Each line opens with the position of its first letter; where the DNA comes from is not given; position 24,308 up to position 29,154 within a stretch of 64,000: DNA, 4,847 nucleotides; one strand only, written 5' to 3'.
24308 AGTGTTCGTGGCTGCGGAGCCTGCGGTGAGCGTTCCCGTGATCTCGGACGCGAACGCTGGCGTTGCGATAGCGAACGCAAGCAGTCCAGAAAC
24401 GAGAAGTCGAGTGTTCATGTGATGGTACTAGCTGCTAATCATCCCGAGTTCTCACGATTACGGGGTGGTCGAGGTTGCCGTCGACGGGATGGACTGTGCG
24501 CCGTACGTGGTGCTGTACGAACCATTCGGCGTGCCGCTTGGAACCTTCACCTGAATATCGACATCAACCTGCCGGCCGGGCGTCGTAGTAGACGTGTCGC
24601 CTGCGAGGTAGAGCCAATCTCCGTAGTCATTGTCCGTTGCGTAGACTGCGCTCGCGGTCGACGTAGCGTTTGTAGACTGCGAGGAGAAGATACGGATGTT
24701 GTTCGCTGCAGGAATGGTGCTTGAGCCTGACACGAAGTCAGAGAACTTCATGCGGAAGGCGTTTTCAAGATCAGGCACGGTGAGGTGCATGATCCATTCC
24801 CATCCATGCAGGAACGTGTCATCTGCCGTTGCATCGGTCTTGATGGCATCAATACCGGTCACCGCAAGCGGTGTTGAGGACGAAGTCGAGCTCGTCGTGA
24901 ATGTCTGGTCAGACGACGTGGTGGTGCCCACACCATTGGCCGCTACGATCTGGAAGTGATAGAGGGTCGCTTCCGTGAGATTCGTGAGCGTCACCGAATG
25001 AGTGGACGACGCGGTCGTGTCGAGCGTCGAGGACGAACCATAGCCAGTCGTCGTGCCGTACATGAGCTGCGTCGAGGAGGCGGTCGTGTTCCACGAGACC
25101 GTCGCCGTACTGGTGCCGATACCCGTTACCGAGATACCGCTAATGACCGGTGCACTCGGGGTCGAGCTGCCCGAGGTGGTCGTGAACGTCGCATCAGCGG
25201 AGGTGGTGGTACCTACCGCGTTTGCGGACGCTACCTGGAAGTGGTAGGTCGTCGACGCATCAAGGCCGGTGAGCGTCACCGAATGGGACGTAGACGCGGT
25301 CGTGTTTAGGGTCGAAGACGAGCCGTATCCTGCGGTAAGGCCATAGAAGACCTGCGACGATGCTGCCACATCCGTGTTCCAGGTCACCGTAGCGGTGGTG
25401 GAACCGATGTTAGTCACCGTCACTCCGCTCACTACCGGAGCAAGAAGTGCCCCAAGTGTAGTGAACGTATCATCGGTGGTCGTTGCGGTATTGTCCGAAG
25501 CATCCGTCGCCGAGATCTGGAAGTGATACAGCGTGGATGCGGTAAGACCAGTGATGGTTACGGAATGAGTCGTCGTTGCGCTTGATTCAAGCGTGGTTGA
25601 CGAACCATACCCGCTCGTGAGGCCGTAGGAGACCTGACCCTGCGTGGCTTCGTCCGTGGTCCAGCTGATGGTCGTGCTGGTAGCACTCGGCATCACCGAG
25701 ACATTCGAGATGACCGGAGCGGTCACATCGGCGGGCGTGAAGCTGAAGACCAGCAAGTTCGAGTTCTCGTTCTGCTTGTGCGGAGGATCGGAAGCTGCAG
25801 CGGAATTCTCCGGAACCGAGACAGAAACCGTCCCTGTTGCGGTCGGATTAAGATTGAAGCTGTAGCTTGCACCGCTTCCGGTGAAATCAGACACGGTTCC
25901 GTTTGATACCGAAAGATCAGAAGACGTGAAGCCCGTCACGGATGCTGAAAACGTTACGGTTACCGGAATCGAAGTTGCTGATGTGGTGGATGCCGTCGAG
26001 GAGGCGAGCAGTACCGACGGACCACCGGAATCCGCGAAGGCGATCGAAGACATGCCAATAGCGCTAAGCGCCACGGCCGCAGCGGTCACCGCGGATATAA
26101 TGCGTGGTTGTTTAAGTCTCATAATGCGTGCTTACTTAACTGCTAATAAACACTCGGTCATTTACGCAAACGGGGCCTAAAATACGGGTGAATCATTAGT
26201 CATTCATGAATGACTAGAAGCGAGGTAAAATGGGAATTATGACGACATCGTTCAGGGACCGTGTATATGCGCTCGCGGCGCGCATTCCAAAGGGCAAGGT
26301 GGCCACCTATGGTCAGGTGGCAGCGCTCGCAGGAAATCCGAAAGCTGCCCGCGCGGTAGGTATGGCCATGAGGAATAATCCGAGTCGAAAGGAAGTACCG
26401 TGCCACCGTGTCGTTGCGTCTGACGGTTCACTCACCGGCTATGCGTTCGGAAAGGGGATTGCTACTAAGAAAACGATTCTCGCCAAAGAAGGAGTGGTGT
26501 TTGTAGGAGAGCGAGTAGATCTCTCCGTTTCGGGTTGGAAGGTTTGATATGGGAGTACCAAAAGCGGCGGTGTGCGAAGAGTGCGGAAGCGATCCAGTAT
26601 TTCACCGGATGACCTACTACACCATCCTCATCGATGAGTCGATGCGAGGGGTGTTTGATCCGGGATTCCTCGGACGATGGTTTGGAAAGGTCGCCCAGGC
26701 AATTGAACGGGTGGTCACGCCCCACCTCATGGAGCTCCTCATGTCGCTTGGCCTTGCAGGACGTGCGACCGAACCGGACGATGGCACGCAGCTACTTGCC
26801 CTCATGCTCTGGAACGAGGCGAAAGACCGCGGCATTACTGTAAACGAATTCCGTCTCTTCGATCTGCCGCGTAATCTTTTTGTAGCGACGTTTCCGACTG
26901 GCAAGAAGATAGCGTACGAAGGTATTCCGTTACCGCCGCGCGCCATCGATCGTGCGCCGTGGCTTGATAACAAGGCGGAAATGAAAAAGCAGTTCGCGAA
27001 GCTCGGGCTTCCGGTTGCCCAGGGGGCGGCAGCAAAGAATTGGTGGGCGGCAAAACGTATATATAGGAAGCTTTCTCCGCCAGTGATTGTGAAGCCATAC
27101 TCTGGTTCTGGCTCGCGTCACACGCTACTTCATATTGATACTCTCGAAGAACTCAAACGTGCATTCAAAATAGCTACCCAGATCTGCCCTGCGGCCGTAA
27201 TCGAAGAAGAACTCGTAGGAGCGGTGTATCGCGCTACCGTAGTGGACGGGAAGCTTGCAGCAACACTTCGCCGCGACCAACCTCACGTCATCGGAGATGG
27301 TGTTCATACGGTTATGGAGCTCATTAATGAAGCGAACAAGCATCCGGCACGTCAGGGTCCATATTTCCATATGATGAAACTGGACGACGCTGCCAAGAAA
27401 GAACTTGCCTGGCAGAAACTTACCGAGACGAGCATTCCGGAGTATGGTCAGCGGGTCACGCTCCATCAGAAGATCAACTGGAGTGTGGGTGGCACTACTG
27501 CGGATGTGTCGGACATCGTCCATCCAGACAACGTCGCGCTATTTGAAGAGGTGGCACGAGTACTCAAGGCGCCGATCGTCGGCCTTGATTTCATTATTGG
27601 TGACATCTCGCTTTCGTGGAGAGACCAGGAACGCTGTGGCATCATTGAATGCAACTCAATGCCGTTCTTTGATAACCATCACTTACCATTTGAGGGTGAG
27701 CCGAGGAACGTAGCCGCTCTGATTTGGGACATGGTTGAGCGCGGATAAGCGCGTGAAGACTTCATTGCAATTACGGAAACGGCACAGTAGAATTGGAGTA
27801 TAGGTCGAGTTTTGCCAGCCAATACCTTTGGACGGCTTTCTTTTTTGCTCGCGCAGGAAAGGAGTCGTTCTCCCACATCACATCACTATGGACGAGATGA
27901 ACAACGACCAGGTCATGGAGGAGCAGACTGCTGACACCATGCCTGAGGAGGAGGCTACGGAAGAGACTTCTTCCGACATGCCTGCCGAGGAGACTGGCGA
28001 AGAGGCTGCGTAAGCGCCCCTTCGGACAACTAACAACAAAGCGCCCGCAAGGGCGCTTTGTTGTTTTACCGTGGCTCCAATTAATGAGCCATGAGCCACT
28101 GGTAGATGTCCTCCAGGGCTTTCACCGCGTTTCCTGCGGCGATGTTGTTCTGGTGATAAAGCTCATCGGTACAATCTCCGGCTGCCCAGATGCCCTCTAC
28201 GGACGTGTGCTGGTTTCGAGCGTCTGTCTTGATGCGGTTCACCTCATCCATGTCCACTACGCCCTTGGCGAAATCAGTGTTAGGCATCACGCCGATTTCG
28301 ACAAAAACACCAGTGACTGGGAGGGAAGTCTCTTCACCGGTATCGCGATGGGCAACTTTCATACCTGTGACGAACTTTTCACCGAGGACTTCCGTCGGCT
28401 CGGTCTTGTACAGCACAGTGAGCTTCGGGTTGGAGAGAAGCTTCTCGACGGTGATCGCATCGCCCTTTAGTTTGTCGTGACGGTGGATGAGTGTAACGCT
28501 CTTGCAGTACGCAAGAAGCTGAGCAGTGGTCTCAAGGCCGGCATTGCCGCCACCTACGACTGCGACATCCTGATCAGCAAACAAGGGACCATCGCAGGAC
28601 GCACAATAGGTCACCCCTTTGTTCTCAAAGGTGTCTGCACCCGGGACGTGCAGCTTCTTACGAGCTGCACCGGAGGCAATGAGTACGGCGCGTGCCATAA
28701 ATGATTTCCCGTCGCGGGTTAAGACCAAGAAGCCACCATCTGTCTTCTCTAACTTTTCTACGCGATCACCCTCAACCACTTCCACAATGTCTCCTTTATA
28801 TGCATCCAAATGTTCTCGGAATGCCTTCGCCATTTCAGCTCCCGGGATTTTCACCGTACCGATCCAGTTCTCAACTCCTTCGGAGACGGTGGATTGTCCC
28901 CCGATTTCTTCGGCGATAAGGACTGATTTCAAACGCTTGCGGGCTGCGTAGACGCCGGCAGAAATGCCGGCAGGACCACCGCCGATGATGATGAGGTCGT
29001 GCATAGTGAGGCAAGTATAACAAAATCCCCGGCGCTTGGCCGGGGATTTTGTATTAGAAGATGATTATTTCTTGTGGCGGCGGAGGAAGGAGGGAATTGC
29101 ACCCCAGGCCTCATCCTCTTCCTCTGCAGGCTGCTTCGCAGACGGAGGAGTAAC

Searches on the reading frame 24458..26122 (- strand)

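Call 6: search_protein_families(library=pfam, proteins=[window:24458-26122:-], max_evalue=0.00001)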
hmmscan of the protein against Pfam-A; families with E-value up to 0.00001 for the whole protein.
window:24458-26122:- (554 aa): 4 families
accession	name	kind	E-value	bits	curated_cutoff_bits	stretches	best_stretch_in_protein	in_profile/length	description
PF00041.27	fn3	-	1.2e-22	80.4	25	2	231-310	3-79/84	Fibronectin type III domain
PF16656.11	Pur_ac_phosph_N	-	3.4e-22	79.2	30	3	234-315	6-93/93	Purple acid Phosphatase, N-terminal domain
PF25059.1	FN3_DSCAM-DSCAML_C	-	8.6e-11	42.5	39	0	369-413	39-83/89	DSCAM/DSCAML C-terminal Fn3-like domain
PF19078.6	Big_12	-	3e-10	40.7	27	1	33-106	3-81/102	Bacterial Ig-like domain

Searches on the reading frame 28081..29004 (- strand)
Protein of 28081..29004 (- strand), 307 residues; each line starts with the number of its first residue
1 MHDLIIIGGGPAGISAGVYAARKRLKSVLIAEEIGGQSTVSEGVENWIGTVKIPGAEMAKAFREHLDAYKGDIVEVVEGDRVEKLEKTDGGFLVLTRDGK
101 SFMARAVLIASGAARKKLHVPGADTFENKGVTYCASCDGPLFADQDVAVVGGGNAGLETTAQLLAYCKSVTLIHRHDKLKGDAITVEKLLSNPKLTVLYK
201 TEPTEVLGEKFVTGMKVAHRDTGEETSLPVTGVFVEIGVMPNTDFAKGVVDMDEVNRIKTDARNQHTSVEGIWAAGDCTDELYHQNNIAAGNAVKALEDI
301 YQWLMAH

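Call 76: search_protein_families(library=pfam, proteins=[window:28081-29004:-], max_evalue=0.0001)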
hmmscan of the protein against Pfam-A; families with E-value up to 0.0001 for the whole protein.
window:28081-29004:- (307 aa): 13 families
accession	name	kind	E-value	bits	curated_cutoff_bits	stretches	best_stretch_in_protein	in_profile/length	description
PF07992.20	Pyr_redox_2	-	2.7e-43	148.9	26.1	1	3-285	2-283/291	Pyridine nucleotide-disulphide oxidoreductase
PF13738.12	Pyr_redox_3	-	7.8e-24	84.9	30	1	53-276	78-305/305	Pyridine nucleotide-disulphide oxidoreductase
PF00070.33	Pyr_redox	-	1.2e-10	42.2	22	1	147-216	2-78/82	Pyridine nucleotide-disulphide oxidoreductase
PF00890.30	FAD_binding_2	-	2.1e-10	40.8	20.4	1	3-49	1-49/414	FAD binding domain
PF12831.13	FAD_oxidored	-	8e-10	39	27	1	3-66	1-68/416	FAD dependent oxidoreductase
PF01266.30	DAO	-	6.6e-09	36.2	27.9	0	3-43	1-44/353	FAD dependent oxidoreductase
PF03486.20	HI0933_like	-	9.4e-09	35.5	50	0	3-32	2-30/244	HI0933-like protein Rossmann domain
PF01134.28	GIDA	-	1e-08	35.1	22.1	0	3-35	1-33/391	Glucose inhibited division protein A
PF13454.12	NAD_binding_9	-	3.6e-07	30.7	21.8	0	59-113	100-154/155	FAD-NAD(P)-binding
PF13450.12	NAD_binding_8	-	7.1e-07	29.9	21.9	0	6-38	1-35/68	NAD(P)-binding Rossmann-like domain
PF01946.23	Thi4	-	2e-06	27.7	26.2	0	2-34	18-51/235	Thi4 family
PF05834.18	Lycopene_cycl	-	4.5e-06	26.4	23.4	0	3-30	1-30/380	Lycopene cyclase protein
PF01494.25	FAD_binding_3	-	2.6e-05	24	22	0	145-178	2-35/349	FAD binding domain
